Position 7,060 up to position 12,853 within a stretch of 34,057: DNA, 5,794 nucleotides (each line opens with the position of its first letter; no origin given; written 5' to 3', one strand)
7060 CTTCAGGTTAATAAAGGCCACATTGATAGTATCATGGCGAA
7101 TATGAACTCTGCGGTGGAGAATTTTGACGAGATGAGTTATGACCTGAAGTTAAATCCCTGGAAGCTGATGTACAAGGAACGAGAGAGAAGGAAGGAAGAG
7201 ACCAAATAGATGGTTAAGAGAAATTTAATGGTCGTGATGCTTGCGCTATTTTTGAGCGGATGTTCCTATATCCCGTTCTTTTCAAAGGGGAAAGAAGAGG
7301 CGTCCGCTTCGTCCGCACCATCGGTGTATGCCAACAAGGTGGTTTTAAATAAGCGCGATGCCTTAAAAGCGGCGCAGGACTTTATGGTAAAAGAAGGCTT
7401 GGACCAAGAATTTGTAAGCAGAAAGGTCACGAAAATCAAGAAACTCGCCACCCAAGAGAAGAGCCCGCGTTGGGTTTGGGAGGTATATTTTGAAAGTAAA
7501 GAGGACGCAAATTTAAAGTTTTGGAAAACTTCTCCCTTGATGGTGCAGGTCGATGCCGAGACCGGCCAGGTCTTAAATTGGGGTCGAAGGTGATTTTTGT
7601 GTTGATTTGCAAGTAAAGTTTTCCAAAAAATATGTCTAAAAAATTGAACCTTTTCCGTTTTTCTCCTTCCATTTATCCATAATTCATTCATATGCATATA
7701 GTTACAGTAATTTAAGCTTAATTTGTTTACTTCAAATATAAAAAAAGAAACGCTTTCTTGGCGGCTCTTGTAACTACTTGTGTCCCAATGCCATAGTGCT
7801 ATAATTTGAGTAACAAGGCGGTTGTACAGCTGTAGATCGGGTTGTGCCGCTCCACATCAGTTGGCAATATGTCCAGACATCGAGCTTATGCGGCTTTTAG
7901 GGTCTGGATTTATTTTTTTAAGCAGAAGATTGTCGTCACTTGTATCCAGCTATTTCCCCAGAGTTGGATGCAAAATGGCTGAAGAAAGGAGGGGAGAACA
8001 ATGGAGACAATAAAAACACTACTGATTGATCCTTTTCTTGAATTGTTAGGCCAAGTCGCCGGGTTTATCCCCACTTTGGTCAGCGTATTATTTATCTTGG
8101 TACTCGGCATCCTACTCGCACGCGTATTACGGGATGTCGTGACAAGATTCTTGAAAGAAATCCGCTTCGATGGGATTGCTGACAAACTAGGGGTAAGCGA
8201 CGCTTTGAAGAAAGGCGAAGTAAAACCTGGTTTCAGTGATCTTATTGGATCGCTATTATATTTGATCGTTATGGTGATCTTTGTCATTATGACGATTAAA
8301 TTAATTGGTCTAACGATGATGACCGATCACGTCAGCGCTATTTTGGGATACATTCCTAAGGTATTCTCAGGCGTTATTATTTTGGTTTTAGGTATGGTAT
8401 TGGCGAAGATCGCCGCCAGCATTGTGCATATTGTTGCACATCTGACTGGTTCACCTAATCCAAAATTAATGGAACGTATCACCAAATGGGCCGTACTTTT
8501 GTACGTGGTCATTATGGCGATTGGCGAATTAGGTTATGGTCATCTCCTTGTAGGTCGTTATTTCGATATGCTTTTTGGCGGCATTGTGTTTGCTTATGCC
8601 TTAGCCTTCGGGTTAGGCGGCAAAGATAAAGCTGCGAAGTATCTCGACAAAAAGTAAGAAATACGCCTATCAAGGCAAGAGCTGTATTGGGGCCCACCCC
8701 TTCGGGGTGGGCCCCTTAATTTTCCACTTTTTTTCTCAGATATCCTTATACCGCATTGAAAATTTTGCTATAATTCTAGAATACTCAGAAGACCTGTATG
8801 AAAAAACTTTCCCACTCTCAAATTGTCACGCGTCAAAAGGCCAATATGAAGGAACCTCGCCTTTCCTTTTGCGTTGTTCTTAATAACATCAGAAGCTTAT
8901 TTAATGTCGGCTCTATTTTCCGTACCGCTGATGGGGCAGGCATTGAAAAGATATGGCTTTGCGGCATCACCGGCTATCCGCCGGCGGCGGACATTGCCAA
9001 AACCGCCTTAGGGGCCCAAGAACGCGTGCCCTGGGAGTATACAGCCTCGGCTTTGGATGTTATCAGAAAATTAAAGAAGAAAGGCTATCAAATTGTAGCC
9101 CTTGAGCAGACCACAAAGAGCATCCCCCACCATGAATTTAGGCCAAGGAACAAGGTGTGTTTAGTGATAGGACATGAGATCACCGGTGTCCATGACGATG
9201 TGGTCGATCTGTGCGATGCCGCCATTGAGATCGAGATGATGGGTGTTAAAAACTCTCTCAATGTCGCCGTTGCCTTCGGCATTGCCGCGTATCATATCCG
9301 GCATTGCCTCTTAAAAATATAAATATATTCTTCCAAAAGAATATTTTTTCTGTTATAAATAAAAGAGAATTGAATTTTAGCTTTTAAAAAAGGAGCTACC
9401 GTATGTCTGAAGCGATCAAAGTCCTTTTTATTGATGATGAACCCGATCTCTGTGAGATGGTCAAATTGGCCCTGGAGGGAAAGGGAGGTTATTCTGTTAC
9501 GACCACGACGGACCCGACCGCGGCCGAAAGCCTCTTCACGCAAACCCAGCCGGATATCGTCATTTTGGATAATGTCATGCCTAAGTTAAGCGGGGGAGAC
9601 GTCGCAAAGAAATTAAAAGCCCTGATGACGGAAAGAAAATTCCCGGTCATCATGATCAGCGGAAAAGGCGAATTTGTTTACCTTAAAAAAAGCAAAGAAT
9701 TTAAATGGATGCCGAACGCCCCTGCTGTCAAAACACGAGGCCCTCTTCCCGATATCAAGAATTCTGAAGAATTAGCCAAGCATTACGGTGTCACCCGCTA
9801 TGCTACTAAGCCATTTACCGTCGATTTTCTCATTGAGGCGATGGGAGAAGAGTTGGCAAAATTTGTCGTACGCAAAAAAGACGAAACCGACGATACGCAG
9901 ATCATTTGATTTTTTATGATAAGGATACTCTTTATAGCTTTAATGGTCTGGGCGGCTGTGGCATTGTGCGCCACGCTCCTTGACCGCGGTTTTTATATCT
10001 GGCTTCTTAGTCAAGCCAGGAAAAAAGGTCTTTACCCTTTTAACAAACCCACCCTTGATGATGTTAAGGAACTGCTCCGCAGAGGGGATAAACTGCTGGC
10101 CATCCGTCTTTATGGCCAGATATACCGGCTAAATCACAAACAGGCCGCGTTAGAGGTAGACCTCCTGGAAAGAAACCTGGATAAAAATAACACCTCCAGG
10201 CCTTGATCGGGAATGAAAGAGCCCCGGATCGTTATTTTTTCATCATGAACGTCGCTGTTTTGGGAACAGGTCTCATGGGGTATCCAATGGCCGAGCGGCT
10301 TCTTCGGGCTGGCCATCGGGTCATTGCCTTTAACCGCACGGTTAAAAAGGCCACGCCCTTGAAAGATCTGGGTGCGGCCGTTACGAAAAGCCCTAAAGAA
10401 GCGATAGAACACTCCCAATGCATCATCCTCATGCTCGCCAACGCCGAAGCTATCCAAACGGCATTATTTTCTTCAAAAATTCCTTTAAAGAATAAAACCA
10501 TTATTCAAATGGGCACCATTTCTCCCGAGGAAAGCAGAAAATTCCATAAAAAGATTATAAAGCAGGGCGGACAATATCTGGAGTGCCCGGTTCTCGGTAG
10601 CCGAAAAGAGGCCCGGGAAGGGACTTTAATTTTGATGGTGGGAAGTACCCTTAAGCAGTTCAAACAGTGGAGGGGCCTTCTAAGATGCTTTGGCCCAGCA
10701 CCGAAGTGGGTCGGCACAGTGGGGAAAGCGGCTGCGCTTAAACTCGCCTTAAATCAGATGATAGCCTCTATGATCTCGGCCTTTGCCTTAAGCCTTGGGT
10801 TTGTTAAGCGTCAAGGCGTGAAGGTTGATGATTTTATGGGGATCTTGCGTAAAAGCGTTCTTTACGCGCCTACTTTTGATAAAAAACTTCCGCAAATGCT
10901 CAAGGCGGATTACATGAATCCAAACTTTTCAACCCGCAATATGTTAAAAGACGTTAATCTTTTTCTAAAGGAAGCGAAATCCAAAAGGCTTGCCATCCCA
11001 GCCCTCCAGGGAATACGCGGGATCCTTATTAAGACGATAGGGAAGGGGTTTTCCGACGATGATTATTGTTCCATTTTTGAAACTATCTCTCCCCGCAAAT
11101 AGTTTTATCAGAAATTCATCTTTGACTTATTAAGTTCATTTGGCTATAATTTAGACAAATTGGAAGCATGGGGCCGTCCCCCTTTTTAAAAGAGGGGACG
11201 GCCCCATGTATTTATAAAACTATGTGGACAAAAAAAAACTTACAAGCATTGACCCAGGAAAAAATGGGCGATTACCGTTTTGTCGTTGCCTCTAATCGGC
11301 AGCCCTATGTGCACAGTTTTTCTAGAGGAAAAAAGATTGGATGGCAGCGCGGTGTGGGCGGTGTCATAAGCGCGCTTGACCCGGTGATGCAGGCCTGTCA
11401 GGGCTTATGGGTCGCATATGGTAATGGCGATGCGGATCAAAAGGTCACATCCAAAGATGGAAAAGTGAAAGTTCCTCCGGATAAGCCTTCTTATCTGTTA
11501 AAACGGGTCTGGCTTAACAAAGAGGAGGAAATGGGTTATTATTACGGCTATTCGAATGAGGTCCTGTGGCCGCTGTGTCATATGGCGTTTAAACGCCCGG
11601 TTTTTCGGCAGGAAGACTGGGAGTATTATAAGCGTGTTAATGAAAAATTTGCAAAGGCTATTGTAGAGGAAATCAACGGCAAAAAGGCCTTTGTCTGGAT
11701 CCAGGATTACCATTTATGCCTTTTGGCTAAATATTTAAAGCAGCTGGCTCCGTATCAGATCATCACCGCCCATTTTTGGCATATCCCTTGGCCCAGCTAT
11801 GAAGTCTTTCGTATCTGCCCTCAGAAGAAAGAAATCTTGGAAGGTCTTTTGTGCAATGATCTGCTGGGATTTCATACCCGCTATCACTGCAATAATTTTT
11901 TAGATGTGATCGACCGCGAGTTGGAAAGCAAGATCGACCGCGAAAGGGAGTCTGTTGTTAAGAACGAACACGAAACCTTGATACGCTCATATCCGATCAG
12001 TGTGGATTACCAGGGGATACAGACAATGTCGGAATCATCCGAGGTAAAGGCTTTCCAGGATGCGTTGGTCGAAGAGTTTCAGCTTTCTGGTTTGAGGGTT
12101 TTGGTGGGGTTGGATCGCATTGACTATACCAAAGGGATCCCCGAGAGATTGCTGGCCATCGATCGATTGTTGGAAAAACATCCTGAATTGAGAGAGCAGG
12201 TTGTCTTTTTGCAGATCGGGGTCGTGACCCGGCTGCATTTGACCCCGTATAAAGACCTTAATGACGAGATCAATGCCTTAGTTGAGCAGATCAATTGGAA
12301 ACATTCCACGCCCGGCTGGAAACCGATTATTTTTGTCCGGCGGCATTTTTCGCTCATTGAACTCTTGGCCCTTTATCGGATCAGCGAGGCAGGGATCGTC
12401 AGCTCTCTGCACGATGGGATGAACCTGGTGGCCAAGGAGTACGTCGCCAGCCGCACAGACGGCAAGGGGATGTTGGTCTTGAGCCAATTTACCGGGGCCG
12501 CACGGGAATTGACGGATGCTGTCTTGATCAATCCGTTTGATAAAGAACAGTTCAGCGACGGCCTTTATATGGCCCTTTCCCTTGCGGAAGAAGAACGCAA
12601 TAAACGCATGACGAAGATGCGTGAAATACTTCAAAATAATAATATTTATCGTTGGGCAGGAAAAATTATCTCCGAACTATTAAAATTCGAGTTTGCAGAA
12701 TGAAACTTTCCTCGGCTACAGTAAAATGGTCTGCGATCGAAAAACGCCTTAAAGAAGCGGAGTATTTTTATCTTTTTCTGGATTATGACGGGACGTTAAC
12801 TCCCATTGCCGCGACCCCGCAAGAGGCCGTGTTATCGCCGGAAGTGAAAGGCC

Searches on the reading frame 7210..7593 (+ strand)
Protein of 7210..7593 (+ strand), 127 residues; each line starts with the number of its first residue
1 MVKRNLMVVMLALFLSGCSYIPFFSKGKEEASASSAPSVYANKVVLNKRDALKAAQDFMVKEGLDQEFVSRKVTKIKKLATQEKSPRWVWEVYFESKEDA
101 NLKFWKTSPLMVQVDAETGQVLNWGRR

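Call 34: search_protein_families(library=pfam, proteins=[window:7210-7593:+], max_evalue=0.001)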
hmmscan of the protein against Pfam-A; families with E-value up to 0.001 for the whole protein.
window:7210-7593:+ (127 aa): 1 family
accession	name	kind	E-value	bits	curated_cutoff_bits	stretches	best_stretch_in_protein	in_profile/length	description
PF03413.25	PepSY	-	0.00073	20.2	24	0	50-123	6-58/60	Peptidase propeptide and YPEB domain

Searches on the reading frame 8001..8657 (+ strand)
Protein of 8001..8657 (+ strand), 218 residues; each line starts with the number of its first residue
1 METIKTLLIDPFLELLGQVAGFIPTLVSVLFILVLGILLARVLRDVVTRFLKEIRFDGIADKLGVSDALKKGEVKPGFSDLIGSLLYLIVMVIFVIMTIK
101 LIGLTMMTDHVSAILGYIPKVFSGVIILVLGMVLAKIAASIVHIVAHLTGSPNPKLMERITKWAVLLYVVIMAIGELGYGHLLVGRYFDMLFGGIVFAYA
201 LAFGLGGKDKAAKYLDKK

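Call 34: search_protein_families(library=pfam, proteins=[window:8001-8657:+], max_evalue=0.001)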
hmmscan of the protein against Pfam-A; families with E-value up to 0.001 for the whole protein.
window:8001-8657:+ (218 aa): 1 family
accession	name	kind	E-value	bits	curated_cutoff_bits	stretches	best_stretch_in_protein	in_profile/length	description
PF05552.17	MS_channel_1st_1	-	4.2e-21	75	22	2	11-57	2-48/50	Mechanosensitive ion channel, conserved TM helix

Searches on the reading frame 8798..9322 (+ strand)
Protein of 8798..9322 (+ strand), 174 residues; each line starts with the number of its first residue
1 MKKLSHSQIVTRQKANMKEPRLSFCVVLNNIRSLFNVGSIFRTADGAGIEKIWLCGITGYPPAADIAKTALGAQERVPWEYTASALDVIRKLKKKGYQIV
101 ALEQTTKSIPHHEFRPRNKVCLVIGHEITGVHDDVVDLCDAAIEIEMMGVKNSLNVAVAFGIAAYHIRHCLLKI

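Call 34: search_protein_families(library=pfam, proteins=[window:8798-9322:+], max_evalue=0.001)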
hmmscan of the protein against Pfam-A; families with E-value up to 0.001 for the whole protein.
window:8798-9322:+ (174 aa): 1 family
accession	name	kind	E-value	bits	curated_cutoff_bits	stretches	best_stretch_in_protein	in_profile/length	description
PF00588.24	SpoU_methylase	-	9.7e-34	116.9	29.7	1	24-165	2-142/142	SpoU rRNA Methylase family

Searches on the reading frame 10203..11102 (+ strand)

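Call 34: search_protein_families(library=pfam, proteins=[window:10203-11102:+], max_evalue=0.001)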
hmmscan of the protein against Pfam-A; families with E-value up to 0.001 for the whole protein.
window:10203-11102:+ (299 aa): 5 families
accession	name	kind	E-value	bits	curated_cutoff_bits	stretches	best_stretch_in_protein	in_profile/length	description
PF03446.21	NAD_binding_2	-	5.2e-35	121.3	21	1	16-165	1-154/161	NAD binding domain of 6-phosphogluconate dehydrogenase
PF14833.11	NAD_binding_11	-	3.6e-14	53.5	30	1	174-292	1-119/122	NAD-binding of NADP-dependent 3-hydroxyisobutyrate dehydrogenase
PF03807.23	F420_oxidored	-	1.1e-09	39.2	21.6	1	17-101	2-89/94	NADP oxidoreductase coenzyme F420-dependent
PF02826.25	2-Hacid_dh_C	-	4.9e-06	26.5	25.1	1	16-83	38-104/178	D-isomer specific 2-hydroxyacid dehydrogenase, NAD binding domain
PF01488.26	Shikimate_DH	-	0.00079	20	24.3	0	16-100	14-95/138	Shikimate / quinate 5-dehydrogenase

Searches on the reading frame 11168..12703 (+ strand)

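Call 4: search_protein_families(library=pfam, proteins=[window:11168-12703:+], max_evalue=0.01)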
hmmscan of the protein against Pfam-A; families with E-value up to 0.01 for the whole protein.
window:11168-12703:+ (511 aa): 1 family
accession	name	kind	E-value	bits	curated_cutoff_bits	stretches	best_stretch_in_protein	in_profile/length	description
PF00982.27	Glyco_transf_20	-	5e-128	428.2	32.5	1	37-504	2-471/473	Glycosyltransferase family 20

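Call 5: search_protein_families(library=ncbifam, proteins=[window:11168-12703:+], max_evalue=0.01)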
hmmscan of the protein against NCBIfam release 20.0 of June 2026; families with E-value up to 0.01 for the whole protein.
window:11168-12703:+ (511 aa): 6 families
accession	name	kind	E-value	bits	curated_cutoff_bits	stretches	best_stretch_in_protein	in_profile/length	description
NF011071.0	PRK14501.1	equivalog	3.3e-148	495.1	634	1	37-504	3-461/729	bifunctional alpha,alpha-trehalose-phosphate synthase (UDP-forming)/trehalose-phosphatase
TIGR02400.1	trehalose_OtsA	equivalog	8.7e-132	440.1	564.85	1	37-504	1-454/456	alpha,alpha-trehalose-phosphate synthase (UDP-forming)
TIGR02398.1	gluc_glyc_Psyn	equivalog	6.6e-92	308.6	569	2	263-504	241-480/487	glucosylglycerol-phosphate synthase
NF007513.0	PRK10117.1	equivalog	5.9e-83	279.4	759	1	61-506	19-453/474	alpha,alpha-trehalose-phosphate synthase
TIGR04047.1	MSMEG_0565_glyc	hypoth_equivalog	1.5e-05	24.3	259.85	1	283-497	167-361/373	MSMEG_0565 family glycosyltransferase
TIGR04157.1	glyco_rSAM_CFB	subfamily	0.0043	16.1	400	0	381-425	277-320/406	TIGR04157 family glycosyltransferase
